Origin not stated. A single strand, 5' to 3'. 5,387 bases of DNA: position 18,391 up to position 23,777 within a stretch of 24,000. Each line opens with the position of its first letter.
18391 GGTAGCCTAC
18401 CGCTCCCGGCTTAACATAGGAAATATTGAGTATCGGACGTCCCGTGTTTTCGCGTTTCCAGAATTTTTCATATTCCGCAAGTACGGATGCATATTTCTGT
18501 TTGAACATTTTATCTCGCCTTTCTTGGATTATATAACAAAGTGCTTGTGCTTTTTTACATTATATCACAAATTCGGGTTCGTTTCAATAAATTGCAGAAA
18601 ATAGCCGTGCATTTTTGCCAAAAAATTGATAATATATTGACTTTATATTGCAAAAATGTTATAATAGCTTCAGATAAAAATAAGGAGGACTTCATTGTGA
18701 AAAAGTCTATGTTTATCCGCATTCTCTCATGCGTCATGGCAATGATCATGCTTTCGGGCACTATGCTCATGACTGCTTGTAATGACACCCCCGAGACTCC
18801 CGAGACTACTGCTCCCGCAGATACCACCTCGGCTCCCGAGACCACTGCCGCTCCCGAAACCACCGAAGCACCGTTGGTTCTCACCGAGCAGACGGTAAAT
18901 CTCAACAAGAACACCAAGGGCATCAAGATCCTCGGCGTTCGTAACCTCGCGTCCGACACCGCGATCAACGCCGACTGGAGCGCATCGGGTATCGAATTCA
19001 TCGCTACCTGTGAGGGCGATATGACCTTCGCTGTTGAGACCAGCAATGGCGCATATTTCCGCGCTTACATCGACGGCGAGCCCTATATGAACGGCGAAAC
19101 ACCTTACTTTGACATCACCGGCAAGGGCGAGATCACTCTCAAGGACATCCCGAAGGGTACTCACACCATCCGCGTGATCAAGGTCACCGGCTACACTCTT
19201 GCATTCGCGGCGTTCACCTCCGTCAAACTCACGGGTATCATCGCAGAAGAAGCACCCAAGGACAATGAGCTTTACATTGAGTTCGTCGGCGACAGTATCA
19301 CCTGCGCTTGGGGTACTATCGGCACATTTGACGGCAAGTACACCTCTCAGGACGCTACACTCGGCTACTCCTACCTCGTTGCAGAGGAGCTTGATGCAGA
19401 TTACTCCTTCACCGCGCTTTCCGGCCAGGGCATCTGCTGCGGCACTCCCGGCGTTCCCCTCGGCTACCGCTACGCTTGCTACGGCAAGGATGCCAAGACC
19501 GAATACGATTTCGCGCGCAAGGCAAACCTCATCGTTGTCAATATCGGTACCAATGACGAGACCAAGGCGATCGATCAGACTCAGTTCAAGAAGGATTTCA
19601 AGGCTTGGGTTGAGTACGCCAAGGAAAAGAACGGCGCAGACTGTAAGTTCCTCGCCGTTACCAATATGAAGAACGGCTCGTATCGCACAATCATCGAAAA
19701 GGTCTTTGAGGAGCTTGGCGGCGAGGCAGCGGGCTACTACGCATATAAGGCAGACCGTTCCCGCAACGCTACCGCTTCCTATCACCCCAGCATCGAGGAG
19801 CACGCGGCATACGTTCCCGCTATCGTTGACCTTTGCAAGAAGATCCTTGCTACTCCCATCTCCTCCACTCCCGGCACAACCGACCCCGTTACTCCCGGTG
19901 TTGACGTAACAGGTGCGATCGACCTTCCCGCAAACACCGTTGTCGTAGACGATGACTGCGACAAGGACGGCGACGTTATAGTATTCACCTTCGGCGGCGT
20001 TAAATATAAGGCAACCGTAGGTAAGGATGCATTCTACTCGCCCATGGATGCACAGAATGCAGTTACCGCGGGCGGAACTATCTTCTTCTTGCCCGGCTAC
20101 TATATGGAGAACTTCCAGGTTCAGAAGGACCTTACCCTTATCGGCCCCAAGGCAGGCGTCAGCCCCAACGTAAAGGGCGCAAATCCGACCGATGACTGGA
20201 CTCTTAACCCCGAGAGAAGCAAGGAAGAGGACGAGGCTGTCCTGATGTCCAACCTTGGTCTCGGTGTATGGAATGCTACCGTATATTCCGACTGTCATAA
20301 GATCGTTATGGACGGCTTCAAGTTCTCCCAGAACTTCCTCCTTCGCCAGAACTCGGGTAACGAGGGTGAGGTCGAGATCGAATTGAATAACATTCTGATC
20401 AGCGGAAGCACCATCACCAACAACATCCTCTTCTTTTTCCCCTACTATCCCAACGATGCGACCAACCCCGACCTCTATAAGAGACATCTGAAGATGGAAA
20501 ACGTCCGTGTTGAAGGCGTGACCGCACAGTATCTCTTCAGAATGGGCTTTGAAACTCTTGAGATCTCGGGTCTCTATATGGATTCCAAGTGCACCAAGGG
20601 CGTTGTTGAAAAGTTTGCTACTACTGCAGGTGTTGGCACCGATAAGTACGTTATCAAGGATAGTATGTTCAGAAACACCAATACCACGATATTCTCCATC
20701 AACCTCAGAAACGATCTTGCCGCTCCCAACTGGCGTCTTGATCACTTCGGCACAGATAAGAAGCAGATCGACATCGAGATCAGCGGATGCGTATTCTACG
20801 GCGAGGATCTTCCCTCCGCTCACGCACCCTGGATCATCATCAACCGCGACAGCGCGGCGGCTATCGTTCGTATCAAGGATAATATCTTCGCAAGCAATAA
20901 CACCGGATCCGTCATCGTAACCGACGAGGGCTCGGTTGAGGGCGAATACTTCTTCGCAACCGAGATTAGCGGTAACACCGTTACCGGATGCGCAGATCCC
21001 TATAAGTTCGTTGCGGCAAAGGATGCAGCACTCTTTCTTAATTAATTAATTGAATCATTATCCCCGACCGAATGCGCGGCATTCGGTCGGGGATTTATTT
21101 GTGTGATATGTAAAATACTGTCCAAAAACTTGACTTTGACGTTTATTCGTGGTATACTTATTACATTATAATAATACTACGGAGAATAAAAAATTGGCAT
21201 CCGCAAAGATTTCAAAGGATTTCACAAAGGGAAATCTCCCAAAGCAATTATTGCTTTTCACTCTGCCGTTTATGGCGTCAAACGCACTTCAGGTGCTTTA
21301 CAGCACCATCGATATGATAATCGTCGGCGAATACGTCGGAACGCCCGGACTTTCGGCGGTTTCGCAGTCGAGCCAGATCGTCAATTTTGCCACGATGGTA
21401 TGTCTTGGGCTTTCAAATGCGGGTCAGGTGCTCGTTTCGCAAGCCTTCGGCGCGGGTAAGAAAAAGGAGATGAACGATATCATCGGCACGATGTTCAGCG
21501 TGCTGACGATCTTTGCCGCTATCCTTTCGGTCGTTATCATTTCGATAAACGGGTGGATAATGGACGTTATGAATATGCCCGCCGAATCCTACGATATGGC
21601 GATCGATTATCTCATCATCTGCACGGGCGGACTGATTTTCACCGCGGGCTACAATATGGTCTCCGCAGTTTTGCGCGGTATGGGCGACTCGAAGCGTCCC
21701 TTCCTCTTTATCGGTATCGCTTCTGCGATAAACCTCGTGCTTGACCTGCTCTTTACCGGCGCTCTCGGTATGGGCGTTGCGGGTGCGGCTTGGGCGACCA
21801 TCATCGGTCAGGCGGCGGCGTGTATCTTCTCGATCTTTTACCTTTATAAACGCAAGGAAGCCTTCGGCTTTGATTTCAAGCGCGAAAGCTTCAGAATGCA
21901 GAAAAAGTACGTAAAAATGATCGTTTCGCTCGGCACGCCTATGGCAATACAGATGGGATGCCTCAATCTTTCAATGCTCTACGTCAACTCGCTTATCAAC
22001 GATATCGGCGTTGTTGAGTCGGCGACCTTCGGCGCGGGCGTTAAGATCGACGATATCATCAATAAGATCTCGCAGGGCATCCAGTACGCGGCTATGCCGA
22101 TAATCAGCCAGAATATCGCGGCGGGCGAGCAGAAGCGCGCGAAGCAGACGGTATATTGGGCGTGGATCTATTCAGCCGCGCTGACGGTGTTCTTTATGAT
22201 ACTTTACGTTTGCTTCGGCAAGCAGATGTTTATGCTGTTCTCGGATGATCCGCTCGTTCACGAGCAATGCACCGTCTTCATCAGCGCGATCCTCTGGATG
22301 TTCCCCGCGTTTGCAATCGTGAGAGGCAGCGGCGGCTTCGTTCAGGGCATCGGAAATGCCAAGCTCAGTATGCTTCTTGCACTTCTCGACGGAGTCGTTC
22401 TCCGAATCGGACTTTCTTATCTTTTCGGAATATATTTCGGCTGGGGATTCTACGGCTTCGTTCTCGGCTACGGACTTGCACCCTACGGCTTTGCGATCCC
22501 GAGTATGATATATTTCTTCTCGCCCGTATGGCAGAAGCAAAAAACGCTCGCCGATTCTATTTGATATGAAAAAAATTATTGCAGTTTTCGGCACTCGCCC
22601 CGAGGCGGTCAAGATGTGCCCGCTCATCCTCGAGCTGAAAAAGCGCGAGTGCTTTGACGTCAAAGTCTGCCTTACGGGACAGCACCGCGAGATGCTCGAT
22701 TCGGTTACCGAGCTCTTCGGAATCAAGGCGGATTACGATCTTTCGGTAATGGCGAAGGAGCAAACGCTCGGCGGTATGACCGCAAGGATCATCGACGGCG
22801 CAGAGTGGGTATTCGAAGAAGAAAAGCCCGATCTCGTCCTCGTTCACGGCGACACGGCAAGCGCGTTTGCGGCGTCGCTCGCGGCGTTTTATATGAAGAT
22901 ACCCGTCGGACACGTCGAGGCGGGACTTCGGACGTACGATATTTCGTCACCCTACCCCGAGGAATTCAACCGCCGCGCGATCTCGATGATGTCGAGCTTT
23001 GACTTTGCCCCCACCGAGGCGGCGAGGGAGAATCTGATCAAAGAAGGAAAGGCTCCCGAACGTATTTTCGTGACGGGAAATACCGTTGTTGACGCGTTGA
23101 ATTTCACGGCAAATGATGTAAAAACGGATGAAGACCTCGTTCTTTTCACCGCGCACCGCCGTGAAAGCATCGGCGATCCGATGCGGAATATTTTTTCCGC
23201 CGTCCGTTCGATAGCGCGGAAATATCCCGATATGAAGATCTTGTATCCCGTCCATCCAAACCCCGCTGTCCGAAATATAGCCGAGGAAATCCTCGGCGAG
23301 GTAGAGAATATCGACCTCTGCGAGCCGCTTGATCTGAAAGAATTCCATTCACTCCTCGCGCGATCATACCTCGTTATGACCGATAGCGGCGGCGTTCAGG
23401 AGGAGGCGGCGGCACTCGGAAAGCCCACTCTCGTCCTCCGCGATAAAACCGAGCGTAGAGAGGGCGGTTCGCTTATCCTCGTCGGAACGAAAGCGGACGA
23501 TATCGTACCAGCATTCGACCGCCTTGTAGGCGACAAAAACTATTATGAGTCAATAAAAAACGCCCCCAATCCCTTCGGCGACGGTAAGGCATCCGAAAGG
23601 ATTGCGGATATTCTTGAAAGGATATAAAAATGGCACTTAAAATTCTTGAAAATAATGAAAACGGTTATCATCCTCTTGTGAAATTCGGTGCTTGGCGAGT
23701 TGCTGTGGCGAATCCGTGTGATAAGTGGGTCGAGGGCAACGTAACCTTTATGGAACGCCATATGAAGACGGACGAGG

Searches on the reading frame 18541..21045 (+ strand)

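Call 55: search_protein_families(library=pfam, proteins=[window:18541-21045:+], max_evalue=0.001)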
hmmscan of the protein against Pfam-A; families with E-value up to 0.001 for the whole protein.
window:18541-21045:+ (834 aa): 3 families
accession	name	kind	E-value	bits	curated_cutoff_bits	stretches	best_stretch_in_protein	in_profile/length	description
PF13472.12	Lipase_GDSL_2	-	9.4e-08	33.2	32.9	1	248-381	1-116/178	GDSL-like Lipase/Acylhydrolase family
PF00657.28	Lipase_GDSL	-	0.00011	22.8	23.6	1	246-366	1-116/208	GDSL-like Lipase/Acylhydrolase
PF17996.7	CE2_N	-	0.00056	20.4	27.9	0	139-227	10-95/108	Carbohydrate esterase 2 N-terminal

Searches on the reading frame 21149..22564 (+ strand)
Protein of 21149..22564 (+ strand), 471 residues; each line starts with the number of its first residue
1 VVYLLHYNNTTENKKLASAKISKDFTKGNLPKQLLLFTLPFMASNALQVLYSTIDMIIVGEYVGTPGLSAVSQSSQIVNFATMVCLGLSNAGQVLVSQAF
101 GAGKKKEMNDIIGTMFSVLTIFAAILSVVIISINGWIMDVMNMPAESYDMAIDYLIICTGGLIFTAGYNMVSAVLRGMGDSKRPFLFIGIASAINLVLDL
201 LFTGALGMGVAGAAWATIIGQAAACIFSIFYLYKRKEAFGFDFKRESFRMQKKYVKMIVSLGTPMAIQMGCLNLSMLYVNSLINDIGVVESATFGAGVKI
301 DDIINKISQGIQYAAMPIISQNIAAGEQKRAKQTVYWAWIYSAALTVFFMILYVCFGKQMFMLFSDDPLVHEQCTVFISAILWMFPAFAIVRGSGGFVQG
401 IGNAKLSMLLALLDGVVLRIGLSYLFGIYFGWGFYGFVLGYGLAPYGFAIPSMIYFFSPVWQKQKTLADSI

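Call 55: search_protein_families(library=pfam, proteins=[window:21149-22564:+], max_evalue=0.001)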
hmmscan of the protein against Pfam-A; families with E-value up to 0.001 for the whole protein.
window:21149-22564:+ (471 aa): 2 families
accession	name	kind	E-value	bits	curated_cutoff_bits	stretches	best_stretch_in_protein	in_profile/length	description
PF01554.23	MatE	-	6.8e-48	162.8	24.9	2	40-200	1-160/161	MatE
PF13440.11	Polysacc_synt_3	-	5.7e-05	22.9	23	0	32-82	175-225/293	Polysaccharide biosynthesis protein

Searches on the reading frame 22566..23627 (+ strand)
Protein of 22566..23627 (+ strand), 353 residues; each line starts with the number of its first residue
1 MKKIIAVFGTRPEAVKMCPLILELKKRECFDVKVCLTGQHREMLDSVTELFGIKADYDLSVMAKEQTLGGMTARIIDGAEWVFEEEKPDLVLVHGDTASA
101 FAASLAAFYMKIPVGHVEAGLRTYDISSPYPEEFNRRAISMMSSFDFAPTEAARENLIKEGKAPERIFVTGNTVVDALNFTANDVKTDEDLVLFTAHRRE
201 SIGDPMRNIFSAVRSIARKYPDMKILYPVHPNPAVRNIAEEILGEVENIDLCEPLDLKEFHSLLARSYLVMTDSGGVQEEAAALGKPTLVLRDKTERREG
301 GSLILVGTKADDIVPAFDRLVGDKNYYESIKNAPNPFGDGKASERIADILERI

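Call 55: search_protein_families(library=pfam, proteins=[window:22566-23627:+], max_evalue=0.001)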
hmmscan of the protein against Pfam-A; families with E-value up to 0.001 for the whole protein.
window:22566-23627:+ (353 aa): 4 families
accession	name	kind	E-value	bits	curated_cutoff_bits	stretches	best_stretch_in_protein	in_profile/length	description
PF02350.25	Epimerase_2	-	1.1e-116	389.9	30.6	1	23-351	2-347/347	UDP-N-acetylglucosamine 2-epimerase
PF13579.12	Glyco_trans_4_4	-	3.6e-05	24.6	29.7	1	58-172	44-157/158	Glycosyl transferase 4-like domain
PF01075.23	Glyco_transf_9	-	0.00057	19.7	22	1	225-291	140-208/247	Glycosyltransferase family 9 (heptosyltransferase)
PF02684.21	LpxB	-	0.00094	18.6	22.6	0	185-291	181-286/374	Lipid-A-disaccharide synthetase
